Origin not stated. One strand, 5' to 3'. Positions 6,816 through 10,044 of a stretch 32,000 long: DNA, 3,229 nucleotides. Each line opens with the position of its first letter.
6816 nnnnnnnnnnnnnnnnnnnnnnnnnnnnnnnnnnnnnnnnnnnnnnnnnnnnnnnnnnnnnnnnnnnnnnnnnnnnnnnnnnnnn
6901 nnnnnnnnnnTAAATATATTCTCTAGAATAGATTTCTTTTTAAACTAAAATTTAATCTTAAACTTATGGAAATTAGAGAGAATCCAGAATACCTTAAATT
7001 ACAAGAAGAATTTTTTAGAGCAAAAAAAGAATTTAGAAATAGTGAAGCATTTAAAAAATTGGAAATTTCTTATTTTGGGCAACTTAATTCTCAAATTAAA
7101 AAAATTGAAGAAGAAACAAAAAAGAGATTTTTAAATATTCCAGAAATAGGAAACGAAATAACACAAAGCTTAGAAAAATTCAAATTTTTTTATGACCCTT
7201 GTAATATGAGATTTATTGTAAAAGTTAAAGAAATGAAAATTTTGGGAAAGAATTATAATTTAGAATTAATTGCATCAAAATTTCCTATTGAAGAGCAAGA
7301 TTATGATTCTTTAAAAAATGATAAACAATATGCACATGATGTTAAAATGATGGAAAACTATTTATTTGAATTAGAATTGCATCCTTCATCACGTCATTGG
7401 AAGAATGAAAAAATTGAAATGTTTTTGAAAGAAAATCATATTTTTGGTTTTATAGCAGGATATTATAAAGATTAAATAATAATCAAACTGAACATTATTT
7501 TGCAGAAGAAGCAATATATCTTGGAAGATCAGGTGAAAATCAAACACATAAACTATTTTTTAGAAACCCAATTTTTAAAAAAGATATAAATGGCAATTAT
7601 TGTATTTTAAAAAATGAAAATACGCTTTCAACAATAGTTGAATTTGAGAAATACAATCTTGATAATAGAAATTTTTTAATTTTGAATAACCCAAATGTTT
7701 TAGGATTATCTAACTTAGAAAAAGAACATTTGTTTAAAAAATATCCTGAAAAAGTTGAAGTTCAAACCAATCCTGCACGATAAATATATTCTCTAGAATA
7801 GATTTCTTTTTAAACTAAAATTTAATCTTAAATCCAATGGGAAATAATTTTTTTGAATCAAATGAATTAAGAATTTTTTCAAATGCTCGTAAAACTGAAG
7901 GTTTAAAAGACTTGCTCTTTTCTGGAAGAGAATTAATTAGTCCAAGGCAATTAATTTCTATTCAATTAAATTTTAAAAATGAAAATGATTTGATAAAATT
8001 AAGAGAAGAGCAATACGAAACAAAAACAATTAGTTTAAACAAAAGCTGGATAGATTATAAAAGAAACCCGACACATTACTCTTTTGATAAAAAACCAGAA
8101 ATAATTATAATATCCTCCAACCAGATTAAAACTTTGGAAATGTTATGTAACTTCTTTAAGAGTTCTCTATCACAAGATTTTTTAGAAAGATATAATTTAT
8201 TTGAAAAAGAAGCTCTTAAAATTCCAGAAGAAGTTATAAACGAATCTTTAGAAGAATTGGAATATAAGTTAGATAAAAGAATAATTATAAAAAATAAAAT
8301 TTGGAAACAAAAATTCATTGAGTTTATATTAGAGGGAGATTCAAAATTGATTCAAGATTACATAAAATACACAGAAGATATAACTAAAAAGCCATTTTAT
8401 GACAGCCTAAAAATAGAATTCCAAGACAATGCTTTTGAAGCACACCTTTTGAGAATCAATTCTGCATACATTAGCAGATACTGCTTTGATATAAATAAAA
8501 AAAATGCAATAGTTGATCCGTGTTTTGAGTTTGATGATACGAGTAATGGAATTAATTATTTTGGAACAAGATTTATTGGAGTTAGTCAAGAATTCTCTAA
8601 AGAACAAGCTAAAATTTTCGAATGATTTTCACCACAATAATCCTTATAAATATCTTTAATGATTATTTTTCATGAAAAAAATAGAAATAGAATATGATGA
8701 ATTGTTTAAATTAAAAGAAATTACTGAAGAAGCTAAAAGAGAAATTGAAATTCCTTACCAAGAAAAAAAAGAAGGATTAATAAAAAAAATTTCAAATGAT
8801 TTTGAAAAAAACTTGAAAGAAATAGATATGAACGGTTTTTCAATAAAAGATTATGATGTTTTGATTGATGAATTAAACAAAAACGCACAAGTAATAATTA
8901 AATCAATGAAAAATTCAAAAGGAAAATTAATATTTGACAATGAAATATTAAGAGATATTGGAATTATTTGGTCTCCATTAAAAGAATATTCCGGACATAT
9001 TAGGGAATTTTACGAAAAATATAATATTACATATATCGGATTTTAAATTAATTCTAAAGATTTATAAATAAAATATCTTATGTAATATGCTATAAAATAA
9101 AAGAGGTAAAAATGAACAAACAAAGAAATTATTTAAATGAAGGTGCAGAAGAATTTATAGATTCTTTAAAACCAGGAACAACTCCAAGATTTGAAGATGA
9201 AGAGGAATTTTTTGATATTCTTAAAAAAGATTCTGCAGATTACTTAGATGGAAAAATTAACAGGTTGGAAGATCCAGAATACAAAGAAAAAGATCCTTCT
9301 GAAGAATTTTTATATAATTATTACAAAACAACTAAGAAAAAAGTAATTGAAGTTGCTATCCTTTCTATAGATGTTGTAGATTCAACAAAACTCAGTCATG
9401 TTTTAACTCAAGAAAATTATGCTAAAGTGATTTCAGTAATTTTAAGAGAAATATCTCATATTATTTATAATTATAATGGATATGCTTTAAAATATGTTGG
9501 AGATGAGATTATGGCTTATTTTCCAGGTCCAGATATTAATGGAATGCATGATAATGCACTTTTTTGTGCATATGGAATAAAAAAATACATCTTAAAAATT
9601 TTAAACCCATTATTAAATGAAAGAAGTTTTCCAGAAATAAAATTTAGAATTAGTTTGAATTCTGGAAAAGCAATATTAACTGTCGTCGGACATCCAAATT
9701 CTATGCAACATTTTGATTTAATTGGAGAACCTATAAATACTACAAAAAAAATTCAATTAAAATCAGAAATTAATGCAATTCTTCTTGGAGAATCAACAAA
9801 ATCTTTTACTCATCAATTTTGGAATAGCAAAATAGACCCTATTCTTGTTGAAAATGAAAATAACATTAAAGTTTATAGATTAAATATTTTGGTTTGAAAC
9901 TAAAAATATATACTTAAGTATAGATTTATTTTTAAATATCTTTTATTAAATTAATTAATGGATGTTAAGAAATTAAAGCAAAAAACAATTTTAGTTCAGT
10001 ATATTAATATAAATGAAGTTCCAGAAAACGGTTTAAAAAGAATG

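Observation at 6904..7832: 59-bp perfect direct repeat duplicating the rps7 3' end brackets an 811-bp insert (att-like footprint)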

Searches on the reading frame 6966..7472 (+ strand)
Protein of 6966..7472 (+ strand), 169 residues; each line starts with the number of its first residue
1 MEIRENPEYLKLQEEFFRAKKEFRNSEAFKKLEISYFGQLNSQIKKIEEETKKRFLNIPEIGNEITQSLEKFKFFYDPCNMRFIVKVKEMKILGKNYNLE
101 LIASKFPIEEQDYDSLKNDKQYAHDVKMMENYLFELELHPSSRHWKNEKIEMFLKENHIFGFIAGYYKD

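Call 79: predict_structure(protein=window:6966-7472:+)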
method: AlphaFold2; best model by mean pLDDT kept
length: 169 residues; sequences in the alignment: 1
mean_pLDDT: 48.3   pTM: 0.37
mean pLDDT of the five models: 48.3, 47.2, 44.3, 41.3, 40.5
residues with pLDDT >= 90: 0; 70-90: 5; 50-70: 77; < 50: 87
segments of 3 or more residues with pLDDT < 50: 1-4, 76-84, 98-119, 121-169
pLDDT, mean of each block of 10 residues (from residue 1): 51 64 66 64 58 55 55 48 49 50 40 45 39 31 36 39 27
secondary structure, 60 per line:
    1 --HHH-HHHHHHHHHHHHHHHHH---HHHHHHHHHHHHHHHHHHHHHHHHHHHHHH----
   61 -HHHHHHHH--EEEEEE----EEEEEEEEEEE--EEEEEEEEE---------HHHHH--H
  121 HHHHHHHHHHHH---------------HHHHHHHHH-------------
elements in order: H7-23 H27-56 H62-69 E72-77 E82-92 E95-103 H113-117 H120-132 H148-156

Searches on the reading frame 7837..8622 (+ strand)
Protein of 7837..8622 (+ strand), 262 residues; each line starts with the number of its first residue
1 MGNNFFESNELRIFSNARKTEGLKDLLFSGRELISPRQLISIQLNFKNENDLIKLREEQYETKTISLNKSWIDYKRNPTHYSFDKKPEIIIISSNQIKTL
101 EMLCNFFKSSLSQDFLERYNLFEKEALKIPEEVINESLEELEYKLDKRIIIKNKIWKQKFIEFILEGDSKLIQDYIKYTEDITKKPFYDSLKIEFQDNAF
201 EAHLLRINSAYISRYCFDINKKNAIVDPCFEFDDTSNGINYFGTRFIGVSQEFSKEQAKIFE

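Call 10: search_protein_families(library=pfam, proteins=[window:7837-8622:+], max_evalue=0.1)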
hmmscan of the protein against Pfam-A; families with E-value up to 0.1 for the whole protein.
window:7837-8622:+ (262 aa): 0 families

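Call 24: search_protein_representatives(protein=window:7837-8622:+)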
Query: 262 residues. Proteins with E-value up to 0.001 (for the whole library): 6; up to 1e-10: 5; up to 1e-30: 3. The best 6 are listed.
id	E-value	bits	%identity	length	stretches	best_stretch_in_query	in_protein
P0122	3.7e-166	567.2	100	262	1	1-262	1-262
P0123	3.5e-54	200.4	51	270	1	4-256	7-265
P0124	2.5e-44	168.1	44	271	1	4-254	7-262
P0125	1.2e-30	123.3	39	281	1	6-256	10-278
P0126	1.6e-16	77.1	36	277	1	6-253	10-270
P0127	7.5e-10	55.2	55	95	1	4-72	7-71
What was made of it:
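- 7837..8625 (+): o262, the ancestral downstream neighbour of rps7 (small family, function unknown). It has 5 homologues among 1.84 billion representatives (call 24).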

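Call 32: find_homologous_proteins(query=window:7837-8622:+, max_evalue=0.001)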
Query window:7837-8622:+ (262 aa): 1 proteins with E <= 0.001 among 925 candidates.
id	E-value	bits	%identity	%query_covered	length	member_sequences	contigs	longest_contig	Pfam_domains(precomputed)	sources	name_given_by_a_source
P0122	1.2e-165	567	100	100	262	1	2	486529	-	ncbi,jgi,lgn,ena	ncbi:MAG: hypothetical protein WC812_02560 [Candidatus Pacearchaeota archaeon]|jgi:hypothetical prot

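Call 33: find_encoding_contigs(protein=P0123, flank=6000, max_places=3)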
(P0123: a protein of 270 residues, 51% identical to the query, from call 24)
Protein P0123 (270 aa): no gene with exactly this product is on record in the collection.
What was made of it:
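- Tried and rejected: P0123 is not on record (call 33).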

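Call 36: find_related_loci(query=A1, collection=genome_contigs, flank=8000)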
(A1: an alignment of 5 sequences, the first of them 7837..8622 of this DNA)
Query A1 (262 aa) in genome_contigs; peptide patterns used: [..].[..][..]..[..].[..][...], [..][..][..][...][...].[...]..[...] (x = any residue, [..] = any of these).
184 stretches matched a pattern; 1 encode a relative of the query (tblastn E <= 1e-3); 1 distinct loci.
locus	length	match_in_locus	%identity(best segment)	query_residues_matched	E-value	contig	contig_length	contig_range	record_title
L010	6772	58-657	44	62-254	3e-43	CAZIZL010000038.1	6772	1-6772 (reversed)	MAG TPA_asm: Candidatus Woesearchaeota archaeon isolate SRP050083_co2_601 genome assembly, contig: NODE_10020_length_677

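Call 37: find_related_loci(query=A1, collection=metagenome_contigs, flank=8000)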
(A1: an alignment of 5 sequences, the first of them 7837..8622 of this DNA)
Query A1 (262 aa) in metagenome_contigs; peptide patterns used: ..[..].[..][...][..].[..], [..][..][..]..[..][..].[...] (x = any residue, [..] = any of these).
600 stretches matched a pattern (row limit reached: there are more); 2 encode a relative of the query (tblastn E <= 1e-3); 2 distinct loci.
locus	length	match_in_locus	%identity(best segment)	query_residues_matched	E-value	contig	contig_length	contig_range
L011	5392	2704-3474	47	4-254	6e-62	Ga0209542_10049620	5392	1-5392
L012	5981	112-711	44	62-254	4e-43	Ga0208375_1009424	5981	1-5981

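Call 69: find_encoding_contigs(protein=P0122, flank=3000, max_places=10)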
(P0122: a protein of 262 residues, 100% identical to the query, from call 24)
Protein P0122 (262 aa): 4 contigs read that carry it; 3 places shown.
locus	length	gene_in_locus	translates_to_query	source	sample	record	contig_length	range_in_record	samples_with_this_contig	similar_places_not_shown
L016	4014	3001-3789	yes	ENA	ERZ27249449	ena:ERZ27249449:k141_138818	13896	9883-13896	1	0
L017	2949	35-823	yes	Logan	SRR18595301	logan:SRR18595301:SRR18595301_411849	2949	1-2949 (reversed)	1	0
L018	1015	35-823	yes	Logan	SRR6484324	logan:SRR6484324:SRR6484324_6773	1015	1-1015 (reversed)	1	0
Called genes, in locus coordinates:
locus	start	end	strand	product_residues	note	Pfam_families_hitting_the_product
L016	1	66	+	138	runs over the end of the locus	-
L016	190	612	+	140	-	PF00164:Ribosom_S12_S23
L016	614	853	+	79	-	-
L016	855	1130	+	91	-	-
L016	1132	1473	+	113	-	-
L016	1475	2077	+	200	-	PF00177:Ribosomal_S7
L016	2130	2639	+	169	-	-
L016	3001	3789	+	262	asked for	-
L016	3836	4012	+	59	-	?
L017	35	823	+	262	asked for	-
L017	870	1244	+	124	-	-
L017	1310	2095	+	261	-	PF00211:Guanylate_cyc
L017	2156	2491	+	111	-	-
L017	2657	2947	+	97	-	?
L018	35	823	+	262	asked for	-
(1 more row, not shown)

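Call 75: predict_structure(alignment_id=A1)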
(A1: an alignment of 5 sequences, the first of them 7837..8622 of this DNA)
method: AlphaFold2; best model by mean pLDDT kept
length: 262 residues; sequences in the alignment: 5
mean_pLDDT: 51.4   pTM: 0.57
mean pLDDT of the five models: 51.4, 48.2, 38.7, 31.5, 31.4
residues with pLDDT >= 90: 7; 70-90: 51; 50-70: 50; < 50: 154
segments of 3 or more residues with pLDDT < 50: 1-33, 58-116, 121-144, 197-203, 234-262
pLDDT, mean of each block of 10 residues (from residue 1): 36 42 42 56 64 50 32 26 28 32 40 48 44 40 53 71 73 90 87 56 59 78 80 44 36 36 32
secondary structure, 60 per line:
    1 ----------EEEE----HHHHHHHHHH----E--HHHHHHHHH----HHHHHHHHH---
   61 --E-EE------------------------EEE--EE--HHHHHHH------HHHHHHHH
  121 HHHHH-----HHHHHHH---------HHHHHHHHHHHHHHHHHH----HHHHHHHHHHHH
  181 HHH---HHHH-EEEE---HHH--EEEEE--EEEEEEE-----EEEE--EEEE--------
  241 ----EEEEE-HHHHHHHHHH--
elements in order: E11-14 H19-28 H36-44 H49-57 E91-93 H100-106 H113-125 H131-137 H147-164 H169-183 H187-190 E192-195 E204-208 E211-217 E223-226 E229-232 E245-249 H251-260
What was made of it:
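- Tried and rejected: The o262 model (pLDDT 51) and the 169-aa ORF model (pLDDT 48) were too poor for a fold search (calls 75, 79).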

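Call 84: search_protein_families(library=phrogs, proteins=[window:7837-8622:+], max_evalue=0.01)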
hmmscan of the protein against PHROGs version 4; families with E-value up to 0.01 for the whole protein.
window:7837-8622:+ (262 aa): 0 families

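Call 85: search_protein_families(library=padloc, proteins=[window:7837-8622:+], max_evalue=0.01)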
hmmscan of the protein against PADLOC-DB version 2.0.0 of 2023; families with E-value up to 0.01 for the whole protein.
window:7837-8622:+ (262 aa): 0 families

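Call 86: search_protein_families(library=padloc, proteins=[L011:3546-3923:+, L011:3980-4483:+], max_evalue=0.01)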
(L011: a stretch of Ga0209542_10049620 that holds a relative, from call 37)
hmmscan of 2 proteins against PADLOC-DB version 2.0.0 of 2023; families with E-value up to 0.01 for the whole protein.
L011:3546-3923:+ (126 aa): 0 families

L011:3980-4483:+ (168 aa): 0 families

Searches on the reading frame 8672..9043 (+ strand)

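Call 10: search_protein_families(library=pfam, proteins=[window:8672-9043:+], max_evalue=0.1)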
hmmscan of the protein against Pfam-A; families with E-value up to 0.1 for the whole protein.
window:8672-9043:+ (124 aa): 1 family
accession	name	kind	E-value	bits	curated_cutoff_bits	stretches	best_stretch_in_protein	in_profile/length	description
PF07443.18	HARP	-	0.079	13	25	0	25-78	3-54/55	HepA-related protein (HARP)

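Call 84: search_protein_families(library=phrogs, proteins=[window:8672-9043:+], max_evalue=0.01)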
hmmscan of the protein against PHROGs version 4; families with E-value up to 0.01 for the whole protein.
window:8672-9043:+ (124 aa): 0 families

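Call 85: search_protein_families(library=padloc, proteins=[window:8672-9043:+], max_evalue=0.01)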
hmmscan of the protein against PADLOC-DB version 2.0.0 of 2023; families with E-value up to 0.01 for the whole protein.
window:8672-9043:+ (124 aa): 0 families

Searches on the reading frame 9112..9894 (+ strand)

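Call 10: search_protein_families(library=pfam, proteins=[window:9112-9894:+], max_evalue=0.1)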
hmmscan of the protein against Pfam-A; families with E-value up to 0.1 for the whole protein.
window:9112-9894:+ (261 aa): 1 family
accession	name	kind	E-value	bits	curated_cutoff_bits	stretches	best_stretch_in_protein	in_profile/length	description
PF00211.25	Guanylate_cyc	-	7.1e-14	52.2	21.9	1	76-258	4-182/183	Adenylate and Guanylate cyclase catalytic domain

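Call 85: search_protein_families(library=padloc, proteins=[window:9112-9894:+], max_evalue=0.01)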
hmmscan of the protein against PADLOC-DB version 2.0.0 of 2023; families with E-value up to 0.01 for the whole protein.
window:9112-9894:+ (261 aa): 9 families
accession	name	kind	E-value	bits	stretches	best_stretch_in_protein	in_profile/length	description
PDLC02367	PycC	-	8.5e-17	59.3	1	75-216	38-175/226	-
PDLC02370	PycC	-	2.8e-13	48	1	86-233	87-238/340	-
PDLC02368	PycC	-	2.6e-11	41.6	1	60-259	28-221/234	-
PDLC00764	PycC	-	3.5e-11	40.7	1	81-230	95-250/449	Pycsar cyclase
PDLC00766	PycC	-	2e-10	38.5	1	76-184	39-143/232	Pycsar cyclase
PDLC02369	PycC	-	2.9e-10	38.1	1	58-227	23-185/248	-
PDLC00767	PycC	-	7.1e-08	30.1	1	81-243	91-262/337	Pycsar cyclase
PDLC00763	PycC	-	7.3e-06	23.5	1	61-226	34-200/268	Pycsar cyclase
PDLC00734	PycC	-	8.9e-06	23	1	83-211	192-317/374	Pycsar cyclase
